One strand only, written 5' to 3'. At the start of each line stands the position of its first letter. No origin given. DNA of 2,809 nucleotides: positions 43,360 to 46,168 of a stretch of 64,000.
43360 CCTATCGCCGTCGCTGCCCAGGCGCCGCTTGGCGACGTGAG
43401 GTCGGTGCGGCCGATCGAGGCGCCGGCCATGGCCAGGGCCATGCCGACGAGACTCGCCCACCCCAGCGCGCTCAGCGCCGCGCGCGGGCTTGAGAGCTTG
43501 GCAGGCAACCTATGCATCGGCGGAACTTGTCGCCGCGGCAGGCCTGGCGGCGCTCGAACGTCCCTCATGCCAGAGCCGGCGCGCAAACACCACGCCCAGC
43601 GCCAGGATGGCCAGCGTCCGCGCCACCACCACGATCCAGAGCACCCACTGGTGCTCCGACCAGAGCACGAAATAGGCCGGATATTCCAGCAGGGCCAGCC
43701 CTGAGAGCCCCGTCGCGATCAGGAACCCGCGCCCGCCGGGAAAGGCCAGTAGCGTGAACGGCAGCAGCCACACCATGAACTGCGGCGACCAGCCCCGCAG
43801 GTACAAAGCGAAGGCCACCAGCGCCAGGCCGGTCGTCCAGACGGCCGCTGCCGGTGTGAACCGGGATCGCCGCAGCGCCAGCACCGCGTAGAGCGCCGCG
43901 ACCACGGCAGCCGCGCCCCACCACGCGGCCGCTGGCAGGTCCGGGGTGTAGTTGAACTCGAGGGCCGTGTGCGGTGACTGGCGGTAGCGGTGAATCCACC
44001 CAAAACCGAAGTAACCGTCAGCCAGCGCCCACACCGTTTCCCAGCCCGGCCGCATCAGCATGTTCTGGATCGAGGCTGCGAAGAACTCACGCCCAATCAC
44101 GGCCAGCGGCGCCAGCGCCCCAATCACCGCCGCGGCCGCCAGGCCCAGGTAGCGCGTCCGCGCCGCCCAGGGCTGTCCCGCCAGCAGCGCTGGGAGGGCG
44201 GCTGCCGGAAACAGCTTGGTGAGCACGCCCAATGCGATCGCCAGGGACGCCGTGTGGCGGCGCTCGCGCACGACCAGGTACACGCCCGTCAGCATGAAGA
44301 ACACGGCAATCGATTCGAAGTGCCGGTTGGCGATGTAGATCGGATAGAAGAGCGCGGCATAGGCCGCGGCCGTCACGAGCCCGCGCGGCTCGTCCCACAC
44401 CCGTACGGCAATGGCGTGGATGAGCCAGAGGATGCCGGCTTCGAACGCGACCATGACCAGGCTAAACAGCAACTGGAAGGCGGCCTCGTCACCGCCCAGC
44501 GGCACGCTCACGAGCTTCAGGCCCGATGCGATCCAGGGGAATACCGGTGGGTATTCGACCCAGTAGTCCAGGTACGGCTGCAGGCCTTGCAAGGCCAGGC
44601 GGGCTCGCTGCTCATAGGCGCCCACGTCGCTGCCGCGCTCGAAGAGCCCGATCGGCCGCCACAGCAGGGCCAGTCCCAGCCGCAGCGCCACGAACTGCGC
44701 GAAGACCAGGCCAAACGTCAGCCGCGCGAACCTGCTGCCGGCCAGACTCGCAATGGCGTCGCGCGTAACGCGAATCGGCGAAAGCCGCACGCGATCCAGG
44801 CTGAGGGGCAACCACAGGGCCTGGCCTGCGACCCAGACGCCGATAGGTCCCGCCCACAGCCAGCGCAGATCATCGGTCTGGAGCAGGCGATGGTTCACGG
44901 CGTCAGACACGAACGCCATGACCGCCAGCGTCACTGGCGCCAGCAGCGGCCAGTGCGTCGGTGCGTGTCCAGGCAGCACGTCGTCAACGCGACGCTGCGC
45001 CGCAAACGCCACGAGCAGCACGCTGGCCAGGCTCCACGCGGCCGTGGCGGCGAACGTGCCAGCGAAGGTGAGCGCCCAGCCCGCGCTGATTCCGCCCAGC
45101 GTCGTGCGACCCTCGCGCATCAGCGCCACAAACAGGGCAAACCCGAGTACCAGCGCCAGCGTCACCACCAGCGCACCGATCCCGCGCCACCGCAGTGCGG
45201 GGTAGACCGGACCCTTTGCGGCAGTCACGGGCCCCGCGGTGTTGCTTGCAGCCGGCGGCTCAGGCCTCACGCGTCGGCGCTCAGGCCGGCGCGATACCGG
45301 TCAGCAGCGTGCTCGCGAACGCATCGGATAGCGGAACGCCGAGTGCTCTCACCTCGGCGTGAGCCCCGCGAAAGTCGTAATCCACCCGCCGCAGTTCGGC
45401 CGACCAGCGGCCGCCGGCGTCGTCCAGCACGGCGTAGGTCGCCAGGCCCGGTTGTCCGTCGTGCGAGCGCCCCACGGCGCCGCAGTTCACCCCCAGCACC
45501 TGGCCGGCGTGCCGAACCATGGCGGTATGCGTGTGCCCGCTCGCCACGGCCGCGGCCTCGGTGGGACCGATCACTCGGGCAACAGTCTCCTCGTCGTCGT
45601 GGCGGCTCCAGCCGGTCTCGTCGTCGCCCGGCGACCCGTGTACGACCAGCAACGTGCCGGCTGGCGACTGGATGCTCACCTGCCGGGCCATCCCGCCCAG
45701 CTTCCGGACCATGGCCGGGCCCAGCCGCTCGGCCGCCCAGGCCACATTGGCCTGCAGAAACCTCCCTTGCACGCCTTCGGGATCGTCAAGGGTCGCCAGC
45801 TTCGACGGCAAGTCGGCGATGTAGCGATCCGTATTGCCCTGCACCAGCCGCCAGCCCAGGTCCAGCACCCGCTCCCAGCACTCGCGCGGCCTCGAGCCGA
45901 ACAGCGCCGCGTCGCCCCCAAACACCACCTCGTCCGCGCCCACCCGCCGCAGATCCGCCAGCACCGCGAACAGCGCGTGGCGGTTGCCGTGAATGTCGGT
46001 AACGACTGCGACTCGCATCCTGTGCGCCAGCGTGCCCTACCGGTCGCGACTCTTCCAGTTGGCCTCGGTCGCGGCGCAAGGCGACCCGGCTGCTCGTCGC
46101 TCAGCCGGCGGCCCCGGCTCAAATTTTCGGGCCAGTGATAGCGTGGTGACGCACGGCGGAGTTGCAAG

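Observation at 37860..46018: Eight-gene minus-strand envelope glycoconjugate operon with two tandem GT87/DUF2029 mannosyltransferase-like genes and an ABC-2 exporter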

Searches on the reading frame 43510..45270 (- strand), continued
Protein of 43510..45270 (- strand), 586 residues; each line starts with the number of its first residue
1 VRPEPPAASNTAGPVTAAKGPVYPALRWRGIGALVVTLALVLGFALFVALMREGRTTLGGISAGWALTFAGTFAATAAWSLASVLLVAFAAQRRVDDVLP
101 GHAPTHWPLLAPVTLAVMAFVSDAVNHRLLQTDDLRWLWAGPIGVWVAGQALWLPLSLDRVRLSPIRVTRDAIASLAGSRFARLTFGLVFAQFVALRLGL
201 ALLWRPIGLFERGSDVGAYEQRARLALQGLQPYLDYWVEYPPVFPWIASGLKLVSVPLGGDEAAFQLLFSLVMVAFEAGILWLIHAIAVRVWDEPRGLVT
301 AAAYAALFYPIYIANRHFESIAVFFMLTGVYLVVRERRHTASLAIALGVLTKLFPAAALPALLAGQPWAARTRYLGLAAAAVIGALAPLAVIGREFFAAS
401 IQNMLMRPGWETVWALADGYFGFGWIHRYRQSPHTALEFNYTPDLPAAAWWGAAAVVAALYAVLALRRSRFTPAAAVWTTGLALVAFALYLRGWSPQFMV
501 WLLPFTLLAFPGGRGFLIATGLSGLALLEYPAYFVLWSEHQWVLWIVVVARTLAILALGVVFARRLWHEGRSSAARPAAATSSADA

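Call 22: search_protein_families(library=pfam, proteins=[L035:6221-7453:-, L035:7598-8152:+, L035:8159-9553:-, L035:9737-11422:+, L035:11412-13139:+, L035:13175-13414:+, L035:13417-14838:+, L035:14859-15707:-, L035:15966-17099:+, L035:17544-18665:+], max_evalue=0.001)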
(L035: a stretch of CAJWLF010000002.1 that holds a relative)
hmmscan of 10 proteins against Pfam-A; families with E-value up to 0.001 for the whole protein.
L035:6221-7453:- (410 aa): 2 families
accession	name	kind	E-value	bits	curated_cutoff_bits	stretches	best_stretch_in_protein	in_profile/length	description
PF09861.14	Lar_N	-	4e-09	36.4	23.3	1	15-153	28-173/204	Lactate racemase N-terminal domain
PF04015.17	DUF362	-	0.00024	21.7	24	1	58-182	21-141/200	Domain of unknown function (DUF362)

L035:7598-8152:+ (184 aa): 1 family
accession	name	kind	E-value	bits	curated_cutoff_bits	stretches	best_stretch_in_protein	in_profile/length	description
PF00293.34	NUDIX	-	1.8e-16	60.8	21.1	1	56-164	10-128/134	NUDIX domain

L035:8159-9553:- (464 aa): 4 families
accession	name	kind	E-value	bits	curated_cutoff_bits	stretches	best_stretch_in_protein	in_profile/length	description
PF00884.28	Sulfatase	-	3e-46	158.5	25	1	6-349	1-300/301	Sulfatase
PF16347.10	SGSH_C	-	6.4e-28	98.3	29.3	1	297-443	1-145/154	N-sulphoglucosamine sulphohydrolase, C-terminal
PF02995.22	DUF229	-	2.1e-07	30.4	25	1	252-305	301-354/496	Protein of unknown function (DUF229)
PF01663.27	Phosphodiest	-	2.4e-06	27.8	23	1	14-293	7-220/342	Type I phosphodiesterase / nucleotide pyrophosphatase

L035:9737-11422:+ (561 aa): 1 family
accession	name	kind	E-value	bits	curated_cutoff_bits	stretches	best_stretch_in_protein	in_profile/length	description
PF09594.16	GT87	-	3.1e-05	24.3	25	1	249-457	23-223/237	Glycosyltransferase family 87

L035:11412-13139:+ (575 aa): 1 family
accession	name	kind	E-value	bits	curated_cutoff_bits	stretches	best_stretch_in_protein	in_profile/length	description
PF09594.16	GT87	-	1e-25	91.3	25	1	233-477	2-236/237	Glycosyltransferase family 87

L035:13175-13414:+ (79 aa): 1 family
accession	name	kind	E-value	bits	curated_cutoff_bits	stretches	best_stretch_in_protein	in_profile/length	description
PF09383.16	NIL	-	2e-14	53.7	24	1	5-71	2-72/73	NIL domain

L035:13417-14838:+ (473 aa): 1 family
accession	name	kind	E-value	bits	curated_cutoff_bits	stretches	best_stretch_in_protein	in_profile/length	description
PF01522.26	Polysacc_deac_1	-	4.5e-15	56.2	23.1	1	297-421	4-122/124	Polysaccharide deacetylase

L035:14859-15707:- (282 aa): 2 families
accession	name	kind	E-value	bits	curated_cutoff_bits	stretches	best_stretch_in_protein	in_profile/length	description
PF02645.21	DegV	-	1.5e-82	277.6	27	1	3-280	1-279/280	Uncharacterised protein, DegV family COG1307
PF13684.11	FakA-like_C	-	2.4e-05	24.3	23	1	61-253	28-197/216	Fatty acid kinase subunit A-like, C-terminal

L035:15966-17099:+ (377 aa): 4 families
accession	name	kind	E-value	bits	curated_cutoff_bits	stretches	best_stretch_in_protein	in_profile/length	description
PF02463.25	SMC_N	-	8.2e-23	81.4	40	1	4-357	3-203/220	RecF/RecN/SMC N terminal domain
PF13476.12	AAA_23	-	1.3e-07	32.9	27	1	5-117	1-103/201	AAA domain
PF13304.12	AAA_21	-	7.3e-07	30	27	0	27-47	3-23/304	AAA domain, putative AbiEii toxin, Type IV TA system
PF13175.12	AAA_15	-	0.00073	19.7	32.1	0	1-47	1-47/374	AAA ATPase domain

L035:17544-18665:+ (373 aa): 2 families
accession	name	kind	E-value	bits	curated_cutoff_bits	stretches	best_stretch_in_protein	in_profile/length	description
PF13378.12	MR_MLE_C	-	3.1e-62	210.6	29.4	1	157-365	10-219/219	Enolase C-terminal domain-like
PF02746.21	MR_MLE_N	-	8.2e-27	94.2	22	1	29-126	26-117/117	Mandelate racemase / muconate lactonizing enzyme, N-terminal domain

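Call 23: search_solved_structures(query=A1, max_evalue=10, show_alignments=2)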
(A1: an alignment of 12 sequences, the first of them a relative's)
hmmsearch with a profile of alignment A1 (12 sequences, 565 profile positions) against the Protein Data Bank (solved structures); distinct sequences matched with E-value up to 10: 0.

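Call 44: predict_structure(alignment_id=A1)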
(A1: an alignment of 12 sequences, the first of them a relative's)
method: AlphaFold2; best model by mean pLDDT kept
length: 586 residues; sequences in the alignment: 12
mean_pLDDT: 74.6   pTM: 0.80
mean pLDDT of the five models: 74.6, 73.7, 63.8, 60.3, 50.5
residues with pLDDT >= 90: 146; 70-90: 227; 50-70: 136; < 50: 77
segments of 3 or more residues with pLDDT < 50: 1-23, 206-214, 232-239, 420-440, 575-586
pLDDT, mean of each block of 10 residues (from residue 1): 37 37 64 92 95 85 92 92 88 83 91 93 89 82 88 86 70 57 74 79 52 49 57 46 63 66 70 84 92 89 79 60 92 93 91 88 91 90 77 63 59 58 38 41 59 84 86 91 89 71 90 86 76 56 76 90 86 45 35
secondary structure, 60 per line:
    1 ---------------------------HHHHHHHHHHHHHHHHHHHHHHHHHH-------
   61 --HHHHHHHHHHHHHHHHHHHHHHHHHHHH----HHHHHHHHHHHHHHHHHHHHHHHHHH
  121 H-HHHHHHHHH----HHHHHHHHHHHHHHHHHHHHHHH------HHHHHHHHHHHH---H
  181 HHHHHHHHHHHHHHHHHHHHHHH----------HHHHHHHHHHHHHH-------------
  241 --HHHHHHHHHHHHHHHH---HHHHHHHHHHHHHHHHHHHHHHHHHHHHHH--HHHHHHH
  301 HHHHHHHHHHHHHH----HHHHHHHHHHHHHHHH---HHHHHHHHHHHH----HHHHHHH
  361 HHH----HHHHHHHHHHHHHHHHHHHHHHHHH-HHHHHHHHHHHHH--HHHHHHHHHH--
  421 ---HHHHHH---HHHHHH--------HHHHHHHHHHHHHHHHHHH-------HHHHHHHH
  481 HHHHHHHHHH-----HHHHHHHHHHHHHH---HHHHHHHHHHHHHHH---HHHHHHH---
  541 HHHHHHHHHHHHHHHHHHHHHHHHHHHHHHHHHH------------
elements in order: H28-53 H63-90 H95-121 H123-131 H136-158 H165-176 H180-203 H214-227 H243-258 H262-291 H294-314 H319-334 H338-349 H354-363 H368-392 H394-406 H409-418 H424-429 H433-438 H447-465 H473-490 H496-509 H513-527 H531-537 H541-574

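Call 48: fold_search(model_id=the predicted structure, library=pdb)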
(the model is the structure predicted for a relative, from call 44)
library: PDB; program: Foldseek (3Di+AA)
matches with E <= 10: 77; with E <= 0.001: 0
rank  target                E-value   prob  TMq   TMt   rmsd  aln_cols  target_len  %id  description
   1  9wno_A                5.3e-03  1.00  0.42  0.56   7.1       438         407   15  Cryo-EM structure of Candida glabrata GPI mannosyltransferase I bound to Dol-P-Man (released 2025-12-03)
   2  6ftg_5                1.9e-01  0.92  0.26  0.25  23.6       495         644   14  Subtomogram average of OST-containing ribosome-translocon complexes from canine rough microsomal membranes (released 2018-03-21)
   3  9dm7_A                1.9e-01  1.00  0.38  0.55   8.4       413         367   16  mannosyltransferase PimE in complex with Fab_E6 (released 2025-06-25)
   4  4gp8_A                2.0e-01  0.18  0.13  0.13  25.3       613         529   14  Structure of Recombinant Cytochrome ba3 Oxidase mutant Y133W+T231F from Thermus thermophilus (released 2013-01-16)
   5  8imx_U                3.5e-01  0.99  0.39  0.51   8.0       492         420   11  Cryo-EM structure of GPI-T with a chimeric GPI-anchored protein (released 2023-08-16)
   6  4faa_A                3.8e-01  0.14  0.13  0.14  24.3       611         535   13  Structure of Recombinant Cytochrome ba3 Oxidase mutant A120F+A204F from Thermus thermophilus (released 2012-10-31)
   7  8age_A                4.2e-01  0.87  0.29  0.27  16.3       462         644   15  Structure of yeast oligosaccharylransferase complex with acceptor peptide bound (released 2022-12-07)
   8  7oci_F                6.4e-01  0.91  0.32  0.30  17.6       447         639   14  Cryo-EM structure of yeast Ost6p containing oligosaccharyltransferase complex (released 2022-02-16)
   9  8b6l_I                6.6e-01  0.91  0.30  0.26  16.5       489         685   12  Subtomogram average of the human Sec61-TRAP-OSTA-translocon (released 2022-12-07)
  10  9s6r_A                7.4e-01  0.99  0.40  0.58   7.6       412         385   14  Ternary cryo-EM structure of yeast ALG3 with Dol25-PP-GlcNAc2Man5, Dol25-P-Man, and Fab (released 2026-03-18)
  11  8agb_A                7.7e-01  0.75  0.28  0.26  19.9       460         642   14  Structure of yeast oligosaccharylransferase complex with lipid-linked oligosaccharide bound (released 2022-12-07)
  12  9s6s_A                8.0e-01  0.54  0.23  0.24  18.8       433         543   14  Ternary cryo-EM structure of human ALG9 with Dol25-PP-GlcNAc2Man6, Dol25-P-Man and Fab (released 2026-03-18)
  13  7bx8_A                8.9e-01  0.25  0.19  0.13  19.8       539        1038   14  Mycobacterium smegmatis arabinosyltransferase complex EmbB2-AcpM2 in symmetric "resting state" (released 2020-05-27)
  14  8pn9_A                9.6e-01  0.80  0.31  0.28  17.1       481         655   14  Structure of human oligosaccharyltransferase OST-A complex bound to NGI-1 (released 2024-05-08)
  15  9dm5                  1.2e+00  0.85  0.35  0.49   8.8       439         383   14  Product-Bound mannosyltransferase PimE (released 2025-06-25)
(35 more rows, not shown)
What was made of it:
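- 43510..45270 (-): GT87-like A: polytopic GT-C glycosyltransferase (586 aa) with an N-terminal extension of about 200 aa. Foldseek top hits are GPI-MT-I 9wno, PimE 9dm7 and ALG3 9s6r, with TM-scores of 0.55-0.58 normalised to the target (calls 44, 48).
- Its confident AF2 model has GT-C enzymes that use polyprenyl/dolichyl-P-mannose as best fold matches: 9wno, 9dm7 and 9s6r (calls 44, 48). The Foldseek E-values are weak, 5e-3 to about 1 (call 48). GT-C enzymes with the same fold class include protein glycosyltransferases (OST/STT3 and Pmt appear among the fold matches, call 48). The best fold matches are lipid-acceptor enzymes (GPI-MT-I, PimE, ALG3), with higher target TM-scores than OST or Pmt (call 48).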

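Call 64: find_related_loci(query=L035:9737-11422:+, collection=metagenome_contigs, flank=7000)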
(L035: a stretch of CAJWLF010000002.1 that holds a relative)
Query L035:9737-11422:+ (561 aa) in metagenome_contigs; peptide patterns used: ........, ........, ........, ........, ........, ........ (x = any residue, [..] = any of these).
55 stretches matched a pattern; 3 encode a relative of the query (tblastn E <= 1e-3); 3 distinct loci.
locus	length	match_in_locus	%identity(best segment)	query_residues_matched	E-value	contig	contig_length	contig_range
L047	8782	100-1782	100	1-561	0e+0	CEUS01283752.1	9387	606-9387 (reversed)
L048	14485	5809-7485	85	1-560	0e+0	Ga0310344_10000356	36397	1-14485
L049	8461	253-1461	32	167-533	1e-31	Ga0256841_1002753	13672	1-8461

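Call 74: search_protein_families(library=pfam, proteins=[L018:6522-9344:+, L007:9437-9832:-, L035:13417-14838:+], max_evalue=0.01)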
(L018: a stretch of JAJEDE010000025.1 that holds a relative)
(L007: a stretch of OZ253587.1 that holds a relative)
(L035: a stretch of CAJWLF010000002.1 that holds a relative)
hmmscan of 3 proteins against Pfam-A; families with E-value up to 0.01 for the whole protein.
L018:6522-9344:+ (940 aa): 6 families
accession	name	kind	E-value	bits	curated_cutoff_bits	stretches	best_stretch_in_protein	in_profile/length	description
PF00931.28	NB-ARC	-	3.1e-08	33.6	23.5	1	412-617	15-205/248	NB-ARC domain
PF13191.12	AAA_16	-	1.1e-06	29.7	32.6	1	396-546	1-162/167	AAA ATPase domain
PF01637.24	ATPase_2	-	1.4e-05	25.5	33.2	1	398-444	2-48/225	ATPase domain predominantly from Archaea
PF07719.23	TPR_2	-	0.00015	22.1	27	0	788-814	2-28/34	Tetratricopeptide repeat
PF14559.12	TPR_19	-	0.0003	21.5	25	0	773-823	11-61/68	Tetratricopeptide repeat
PF13401.12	AAA_22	-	0.0033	18.2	27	0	417-569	6-124/130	AAA domain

L007:9437-9832:- (131 aa): 1 family
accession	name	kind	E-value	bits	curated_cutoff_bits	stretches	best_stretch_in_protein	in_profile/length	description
PF04221.18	RelB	-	5.7e-12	45.8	22.4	1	50-116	1-69/82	RelB antitoxin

L035:13417-14838:+ (473 aa): 1 family
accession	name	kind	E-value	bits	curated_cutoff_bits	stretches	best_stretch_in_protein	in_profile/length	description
PF01522.26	Polysacc_deac_1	-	4.5e-15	56.2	23.1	1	297-421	4-122/124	Polysaccharide deacetylase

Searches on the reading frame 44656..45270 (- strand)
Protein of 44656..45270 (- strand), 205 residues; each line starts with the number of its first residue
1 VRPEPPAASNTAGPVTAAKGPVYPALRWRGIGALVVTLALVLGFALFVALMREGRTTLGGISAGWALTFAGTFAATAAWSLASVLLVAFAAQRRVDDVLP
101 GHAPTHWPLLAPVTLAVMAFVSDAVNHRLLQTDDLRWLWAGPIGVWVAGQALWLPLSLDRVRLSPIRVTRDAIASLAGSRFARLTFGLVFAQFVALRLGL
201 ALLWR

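Call 63: search_protein_representatives(protein=window:44656-45270:-)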
Query: 205 residues. Proteins with E-value up to 0.001 (for the whole library): 4; up to 1e-10: 3; up to 1e-30: 2. The best 4 are listed.
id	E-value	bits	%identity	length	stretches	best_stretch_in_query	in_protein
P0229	1.5e-53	198.4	66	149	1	4-149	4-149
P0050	3.4e-44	167.9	46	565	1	22-205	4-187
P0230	2.6e-22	96.4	68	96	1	1-73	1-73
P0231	9.8e-06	42.3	36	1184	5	90-132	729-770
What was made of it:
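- Closest known: PimE. Different: Both proteins are about 150 aa longer, with a unique N-terminal four-helix extension (calls 44, 63).
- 43510..45270 (-): The N-terminal 205 aa has no homologue outside its own orthologues among 1.84 billion representatives (call 63).
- Tried and rejected: It returned only its own orthologues and no outside family (call 63).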

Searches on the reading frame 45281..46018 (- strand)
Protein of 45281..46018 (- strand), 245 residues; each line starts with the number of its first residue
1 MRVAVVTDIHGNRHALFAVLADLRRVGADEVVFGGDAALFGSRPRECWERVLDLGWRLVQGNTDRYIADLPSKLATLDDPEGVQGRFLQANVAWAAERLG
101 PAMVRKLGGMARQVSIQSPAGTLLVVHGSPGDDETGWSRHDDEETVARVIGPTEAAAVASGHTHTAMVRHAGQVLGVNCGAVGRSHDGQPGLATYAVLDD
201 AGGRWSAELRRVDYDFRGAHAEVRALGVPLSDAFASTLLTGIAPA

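Call 5: search_protein_families(library=pfam, proteins=[window:45281-46018:-], max_evalue=0.01)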
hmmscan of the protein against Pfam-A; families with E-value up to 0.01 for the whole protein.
window:45281-46018:- (245 aa): 2 families
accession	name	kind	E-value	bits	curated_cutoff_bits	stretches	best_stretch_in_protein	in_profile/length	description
PF12850.12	Metallophos_2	-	7.1e-19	68.8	27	1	1-199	1-150/154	Calcineurin-like phosphoesterase superfamily domain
PF00149.33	Metallophos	-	5.2e-09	37.3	21.5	1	1-165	1-190/191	Calcineurin-like phosphoesterase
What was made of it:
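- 45281..46018 (-): Cytoplasmic metallophosphoesterase (245 aa, YfcE/Metallophos_2 type). Pfam PF12850 at 7.1e-19 (call 5).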

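Call 9: search_protein_families(library=ncbifam, proteins=[window:45281-46018:-], max_evalue=0.001)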
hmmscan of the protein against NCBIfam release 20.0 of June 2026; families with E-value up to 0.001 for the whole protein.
window:45281-46018:- (245 aa): 2 families
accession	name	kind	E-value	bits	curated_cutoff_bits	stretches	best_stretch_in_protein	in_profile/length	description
NF006988.0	PRK09453.1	equivalog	7.9e-09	35.6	117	0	140-201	104-163/183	phosphodiesterase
TIGR00040.1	yfcE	subfamily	1.7e-07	31.5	56.25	1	1-204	1-154/158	YfcE family phosphodiesterase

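Call 68: search_solved_structures(query=window:45281-46018:-, max_evalue=0.01)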
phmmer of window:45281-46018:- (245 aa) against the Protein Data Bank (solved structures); distinct sequences matched with E-value up to 0.01: 2.
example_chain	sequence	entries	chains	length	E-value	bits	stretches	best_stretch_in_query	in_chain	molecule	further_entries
3qfm_A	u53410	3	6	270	1.1e-11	47.9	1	2-242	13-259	Putative uncharacterized protein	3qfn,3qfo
3rqz_A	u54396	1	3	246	4.9e-11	45.8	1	1-231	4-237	Metallophosphoesterase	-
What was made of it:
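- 45281..46018 (-): PDB sequence hits are 3qfm and 3rqz (call 68).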
